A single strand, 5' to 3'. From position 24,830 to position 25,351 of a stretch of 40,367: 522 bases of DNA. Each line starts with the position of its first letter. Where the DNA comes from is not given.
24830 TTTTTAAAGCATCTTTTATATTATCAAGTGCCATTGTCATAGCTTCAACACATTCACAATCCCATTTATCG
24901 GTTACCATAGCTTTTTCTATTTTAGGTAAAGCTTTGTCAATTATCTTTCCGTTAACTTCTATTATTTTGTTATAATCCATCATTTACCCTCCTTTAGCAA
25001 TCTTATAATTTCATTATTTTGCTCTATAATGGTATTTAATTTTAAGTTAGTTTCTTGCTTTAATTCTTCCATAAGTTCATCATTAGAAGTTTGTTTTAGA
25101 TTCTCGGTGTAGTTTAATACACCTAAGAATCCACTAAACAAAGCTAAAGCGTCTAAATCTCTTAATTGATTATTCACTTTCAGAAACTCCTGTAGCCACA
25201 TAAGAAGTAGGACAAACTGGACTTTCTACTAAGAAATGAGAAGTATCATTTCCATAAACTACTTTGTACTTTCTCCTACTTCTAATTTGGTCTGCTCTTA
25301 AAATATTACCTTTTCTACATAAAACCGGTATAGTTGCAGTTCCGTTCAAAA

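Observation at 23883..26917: Seven-gene cargo cluster of low-complexity proteins (Q/N/Y-rich, Met/Gln-rich, Gly/Cys-rich, Thr/Cys-rich) between a terminator and iteron array B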

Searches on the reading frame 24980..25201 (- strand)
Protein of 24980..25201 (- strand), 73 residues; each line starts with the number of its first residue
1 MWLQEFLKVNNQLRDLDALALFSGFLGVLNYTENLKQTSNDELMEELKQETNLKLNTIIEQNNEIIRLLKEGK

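Call 5: search_protein_families(library=pfam, proteins=[window:24980-25201:-], max_evalue=1)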
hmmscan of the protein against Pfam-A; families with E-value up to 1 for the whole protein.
window:24980-25201:- (73 aa): 1 family
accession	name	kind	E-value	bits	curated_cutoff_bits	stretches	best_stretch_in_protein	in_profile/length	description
PF23195.1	UBQLN1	-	0.069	13.3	27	1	38-71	15-47/70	Ubiquilin-1-like domain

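Call 6: search_protein_families(library=phrogs, proteins=[window:24980-25201:-], max_evalue=0.01)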
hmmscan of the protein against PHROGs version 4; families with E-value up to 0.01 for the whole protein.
window:24980-25201:- (73 aa): 0 families

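Call 7: search_protein_families(library=ncbifam, proteins=[window:24980-25201:-], max_evalue=1)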
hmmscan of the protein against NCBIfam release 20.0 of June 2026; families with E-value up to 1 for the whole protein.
window:24980-25201:- (73 aa): 0 families

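Call 8: search_protein_families(library=padloc, proteins=[window:24980-25201:-], max_evalue=1)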
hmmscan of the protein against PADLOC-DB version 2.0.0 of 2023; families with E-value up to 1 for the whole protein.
window:24980-25201:- (73 aa): 0 families
